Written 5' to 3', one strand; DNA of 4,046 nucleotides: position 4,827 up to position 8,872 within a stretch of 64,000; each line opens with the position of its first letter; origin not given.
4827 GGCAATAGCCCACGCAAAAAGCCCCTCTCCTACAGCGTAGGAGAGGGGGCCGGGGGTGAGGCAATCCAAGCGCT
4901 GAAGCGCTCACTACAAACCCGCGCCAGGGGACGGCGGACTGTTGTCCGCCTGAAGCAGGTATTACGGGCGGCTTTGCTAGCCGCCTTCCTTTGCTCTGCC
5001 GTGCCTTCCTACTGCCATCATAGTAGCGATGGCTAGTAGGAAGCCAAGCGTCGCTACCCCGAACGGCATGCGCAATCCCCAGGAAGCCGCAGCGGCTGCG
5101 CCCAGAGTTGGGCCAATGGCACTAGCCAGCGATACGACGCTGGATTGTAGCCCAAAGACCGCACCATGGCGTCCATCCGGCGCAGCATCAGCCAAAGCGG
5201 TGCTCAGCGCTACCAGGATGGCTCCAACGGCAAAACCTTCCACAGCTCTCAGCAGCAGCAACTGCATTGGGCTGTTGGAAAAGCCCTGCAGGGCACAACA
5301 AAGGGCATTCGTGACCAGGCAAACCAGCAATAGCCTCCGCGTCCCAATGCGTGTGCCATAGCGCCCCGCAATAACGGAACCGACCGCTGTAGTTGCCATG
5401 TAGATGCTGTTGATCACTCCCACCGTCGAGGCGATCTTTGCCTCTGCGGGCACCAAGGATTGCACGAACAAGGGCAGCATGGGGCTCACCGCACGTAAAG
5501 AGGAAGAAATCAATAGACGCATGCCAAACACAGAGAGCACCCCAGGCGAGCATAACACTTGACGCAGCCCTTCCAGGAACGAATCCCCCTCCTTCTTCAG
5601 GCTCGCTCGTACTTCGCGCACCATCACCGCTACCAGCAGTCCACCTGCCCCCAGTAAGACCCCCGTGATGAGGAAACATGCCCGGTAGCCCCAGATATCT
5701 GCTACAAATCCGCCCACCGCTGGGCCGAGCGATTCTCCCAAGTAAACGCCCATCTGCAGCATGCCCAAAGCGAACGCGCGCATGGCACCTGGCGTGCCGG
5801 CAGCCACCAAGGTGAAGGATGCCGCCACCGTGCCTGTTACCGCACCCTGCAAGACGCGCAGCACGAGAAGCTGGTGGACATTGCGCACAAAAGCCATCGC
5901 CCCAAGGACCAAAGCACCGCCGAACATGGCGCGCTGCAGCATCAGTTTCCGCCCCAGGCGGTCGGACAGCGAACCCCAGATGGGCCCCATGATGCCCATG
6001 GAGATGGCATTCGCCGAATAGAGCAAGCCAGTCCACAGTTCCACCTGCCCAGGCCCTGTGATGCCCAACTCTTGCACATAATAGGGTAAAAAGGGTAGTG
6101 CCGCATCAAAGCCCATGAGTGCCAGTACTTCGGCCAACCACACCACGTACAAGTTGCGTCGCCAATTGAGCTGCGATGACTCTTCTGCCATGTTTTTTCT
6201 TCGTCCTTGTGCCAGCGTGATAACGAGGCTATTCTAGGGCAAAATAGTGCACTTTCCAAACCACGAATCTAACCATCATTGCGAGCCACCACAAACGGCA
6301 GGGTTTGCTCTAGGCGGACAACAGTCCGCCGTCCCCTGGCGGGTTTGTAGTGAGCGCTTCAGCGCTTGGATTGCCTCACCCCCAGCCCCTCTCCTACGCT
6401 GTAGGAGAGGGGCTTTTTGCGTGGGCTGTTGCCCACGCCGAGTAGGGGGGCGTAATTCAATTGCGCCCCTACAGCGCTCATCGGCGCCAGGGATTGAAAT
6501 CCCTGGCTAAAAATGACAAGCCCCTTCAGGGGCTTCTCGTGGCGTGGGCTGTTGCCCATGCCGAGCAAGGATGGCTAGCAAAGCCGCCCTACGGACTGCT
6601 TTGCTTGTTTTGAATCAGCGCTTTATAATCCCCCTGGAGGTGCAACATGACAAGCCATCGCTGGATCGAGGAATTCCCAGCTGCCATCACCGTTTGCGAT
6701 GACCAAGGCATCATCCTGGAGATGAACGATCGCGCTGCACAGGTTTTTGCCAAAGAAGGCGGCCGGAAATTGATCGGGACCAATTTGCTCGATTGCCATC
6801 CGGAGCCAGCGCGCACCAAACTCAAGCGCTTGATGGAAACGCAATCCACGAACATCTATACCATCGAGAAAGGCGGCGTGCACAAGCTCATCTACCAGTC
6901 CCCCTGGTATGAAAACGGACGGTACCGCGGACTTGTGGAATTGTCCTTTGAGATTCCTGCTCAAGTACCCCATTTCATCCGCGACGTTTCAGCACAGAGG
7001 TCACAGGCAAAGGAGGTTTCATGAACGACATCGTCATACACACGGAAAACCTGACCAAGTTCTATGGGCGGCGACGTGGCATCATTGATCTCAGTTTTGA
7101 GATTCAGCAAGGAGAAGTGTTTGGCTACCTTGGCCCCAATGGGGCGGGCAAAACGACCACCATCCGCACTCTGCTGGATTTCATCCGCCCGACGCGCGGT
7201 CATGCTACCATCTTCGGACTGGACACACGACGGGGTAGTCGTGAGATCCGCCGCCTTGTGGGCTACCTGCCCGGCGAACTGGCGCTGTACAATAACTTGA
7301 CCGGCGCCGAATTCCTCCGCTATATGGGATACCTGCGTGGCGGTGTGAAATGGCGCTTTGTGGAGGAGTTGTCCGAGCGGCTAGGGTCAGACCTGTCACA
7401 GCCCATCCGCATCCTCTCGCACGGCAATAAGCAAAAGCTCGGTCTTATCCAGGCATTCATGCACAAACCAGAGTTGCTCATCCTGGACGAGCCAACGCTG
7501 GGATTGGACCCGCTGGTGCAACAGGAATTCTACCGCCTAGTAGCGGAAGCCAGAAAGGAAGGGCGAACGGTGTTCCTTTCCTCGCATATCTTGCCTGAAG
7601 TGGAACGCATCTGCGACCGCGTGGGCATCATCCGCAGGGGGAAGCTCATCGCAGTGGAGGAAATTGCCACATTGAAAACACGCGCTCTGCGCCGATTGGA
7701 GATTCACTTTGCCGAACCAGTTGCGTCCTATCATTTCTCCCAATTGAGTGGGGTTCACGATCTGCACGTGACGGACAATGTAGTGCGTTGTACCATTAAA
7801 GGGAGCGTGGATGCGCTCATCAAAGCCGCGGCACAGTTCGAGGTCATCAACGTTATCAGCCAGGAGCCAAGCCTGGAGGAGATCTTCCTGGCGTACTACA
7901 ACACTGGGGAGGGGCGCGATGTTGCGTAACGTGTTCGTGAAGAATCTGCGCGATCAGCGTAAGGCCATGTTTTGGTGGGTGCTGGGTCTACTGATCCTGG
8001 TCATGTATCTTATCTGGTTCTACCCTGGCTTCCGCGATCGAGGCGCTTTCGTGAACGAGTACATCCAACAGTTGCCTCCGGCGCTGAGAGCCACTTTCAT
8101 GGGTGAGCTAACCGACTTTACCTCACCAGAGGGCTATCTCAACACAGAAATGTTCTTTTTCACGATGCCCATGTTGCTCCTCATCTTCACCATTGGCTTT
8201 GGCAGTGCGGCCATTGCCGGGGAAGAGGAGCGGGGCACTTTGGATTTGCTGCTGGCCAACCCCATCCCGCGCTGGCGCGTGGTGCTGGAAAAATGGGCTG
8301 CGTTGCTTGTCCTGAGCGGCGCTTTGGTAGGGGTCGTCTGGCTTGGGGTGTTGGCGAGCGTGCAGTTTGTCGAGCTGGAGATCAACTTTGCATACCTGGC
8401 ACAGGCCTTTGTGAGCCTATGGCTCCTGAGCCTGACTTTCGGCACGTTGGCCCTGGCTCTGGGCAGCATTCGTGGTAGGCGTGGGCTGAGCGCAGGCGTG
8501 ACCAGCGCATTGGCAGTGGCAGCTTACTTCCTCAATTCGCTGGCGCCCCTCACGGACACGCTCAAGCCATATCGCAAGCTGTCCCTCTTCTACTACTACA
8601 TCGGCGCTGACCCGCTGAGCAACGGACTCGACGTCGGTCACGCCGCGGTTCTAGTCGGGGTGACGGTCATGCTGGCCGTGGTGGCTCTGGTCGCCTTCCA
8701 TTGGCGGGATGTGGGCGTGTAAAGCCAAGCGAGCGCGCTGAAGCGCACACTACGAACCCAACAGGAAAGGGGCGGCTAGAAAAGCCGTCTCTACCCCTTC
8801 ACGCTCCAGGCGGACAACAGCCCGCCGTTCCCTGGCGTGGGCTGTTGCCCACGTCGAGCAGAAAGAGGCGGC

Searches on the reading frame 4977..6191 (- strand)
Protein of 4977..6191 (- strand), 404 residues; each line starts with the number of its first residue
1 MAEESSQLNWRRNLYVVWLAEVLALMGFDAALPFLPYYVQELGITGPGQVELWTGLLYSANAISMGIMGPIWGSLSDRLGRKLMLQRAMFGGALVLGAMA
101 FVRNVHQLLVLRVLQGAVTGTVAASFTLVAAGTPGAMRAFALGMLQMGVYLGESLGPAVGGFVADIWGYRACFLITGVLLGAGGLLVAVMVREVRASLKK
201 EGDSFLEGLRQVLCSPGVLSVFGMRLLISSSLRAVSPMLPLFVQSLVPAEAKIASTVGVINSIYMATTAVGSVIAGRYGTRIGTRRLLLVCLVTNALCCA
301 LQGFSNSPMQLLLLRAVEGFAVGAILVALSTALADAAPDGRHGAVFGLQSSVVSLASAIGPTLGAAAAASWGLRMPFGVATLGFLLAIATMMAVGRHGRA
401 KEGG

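Call 36: search_protein_families(library=pfam, proteins=[window:4977-6191:-])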
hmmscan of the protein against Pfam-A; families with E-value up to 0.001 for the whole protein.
window:4977-6191:- (404 aa): 5 families
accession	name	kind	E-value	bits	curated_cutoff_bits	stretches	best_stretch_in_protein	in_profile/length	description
PF07690.21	MFS_1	-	4.5e-56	190.7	33.4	2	17-244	1-230/347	Major Facilitator Superfamily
PF00083.30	Sugar_tr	-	1.8e-12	47.3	22.3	1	253-393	44-190/452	Sugar (and other) transporter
PF12832.13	MFS_1_like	-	7.1e-07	29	25.2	0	275-364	267-358/373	MFS_1 like family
PF01306.25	LacY_symp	-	0.00012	21.5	24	0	28-141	23-129/413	LacY proton/sugar symporter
PF05977.19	MFS_3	-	0.00026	20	27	1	145-338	144-337/524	Transmembrane secretion effector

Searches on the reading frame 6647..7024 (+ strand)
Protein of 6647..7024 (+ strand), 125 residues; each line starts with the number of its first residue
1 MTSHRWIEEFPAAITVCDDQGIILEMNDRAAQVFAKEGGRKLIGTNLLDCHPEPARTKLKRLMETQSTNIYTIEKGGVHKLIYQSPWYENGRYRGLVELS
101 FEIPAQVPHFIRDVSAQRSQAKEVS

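Call 89: search_protein_families(library=pfam, proteins=[window:6647-7024:+])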
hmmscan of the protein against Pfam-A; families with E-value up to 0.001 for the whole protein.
window:6647-7024:+ (125 aa): 5 families
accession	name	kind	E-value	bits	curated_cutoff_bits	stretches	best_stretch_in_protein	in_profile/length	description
PF08448.16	PAS_4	-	4.4e-07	30.5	23.1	1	8-103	2-105/110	PAS fold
PF00989.32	PAS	-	0.00013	22.4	22.6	1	7-65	7-64/113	PAS fold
PF13188.13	PAS_8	-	0.0006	20.1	21.8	0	8-60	8-59/65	PAS domain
PF13426.13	PAS_9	-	0.00091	19.9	27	0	11-68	1-58/103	PAS domain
PF24820.1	Diguanyl_cycl_sensor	-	0.00095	19.5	28.1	0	7-66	2-60/109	Diguanylate cyclase-like sensor domain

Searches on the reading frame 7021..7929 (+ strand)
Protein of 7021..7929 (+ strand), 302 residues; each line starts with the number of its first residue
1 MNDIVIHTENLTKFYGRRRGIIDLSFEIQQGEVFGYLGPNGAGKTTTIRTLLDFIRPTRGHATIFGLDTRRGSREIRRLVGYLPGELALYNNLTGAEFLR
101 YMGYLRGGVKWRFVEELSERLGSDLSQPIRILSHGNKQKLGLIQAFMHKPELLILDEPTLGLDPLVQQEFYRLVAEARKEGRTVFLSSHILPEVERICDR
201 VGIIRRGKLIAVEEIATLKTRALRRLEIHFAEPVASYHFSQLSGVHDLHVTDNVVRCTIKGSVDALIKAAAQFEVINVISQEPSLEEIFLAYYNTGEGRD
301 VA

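Call 36: search_protein_families(library=pfam, proteins=[window:7021-7929:+])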
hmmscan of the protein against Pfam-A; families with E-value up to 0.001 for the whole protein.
window:7021-7929:+ (302 aa): 3 families
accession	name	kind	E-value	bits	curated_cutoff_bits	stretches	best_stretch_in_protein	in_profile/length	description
PF00005.33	ABC_tran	-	1.6e-24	87.5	25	1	23-159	3-136/137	ABC transporter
PF13304.12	AAA_21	-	7.1e-14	53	27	1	77-190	166-299/304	AAA domain, putative AbiEii toxin, Type IV TA system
PF13732.12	DrrA1-3_C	-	0.00018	22.6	27.4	1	236-292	21-80/81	ATP-binding protein DrrA1-3-like, C-terminal domain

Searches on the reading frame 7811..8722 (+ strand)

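Call 36: search_protein_families(library=pfam, proteins=[window:7811-8722:+])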
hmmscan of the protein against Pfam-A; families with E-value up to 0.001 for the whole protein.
window:7811-8722:+ (303 aa): 3 families
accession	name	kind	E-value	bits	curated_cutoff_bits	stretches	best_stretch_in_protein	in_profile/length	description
PF12679.13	ABC2_membrane_2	-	5.6e-23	82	27.2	1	40-301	2-283/283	ABC-2 family transporter protein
PF12730.13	ABC2_membrane_4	-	2.8e-05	24.6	27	1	50-211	11-149/179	ABC-2 family transporter protein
PF12698.13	ABC2_membrane_3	-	5.5e-05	22.9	31.6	1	103-236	154-280/347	ABC-2 family transporter protein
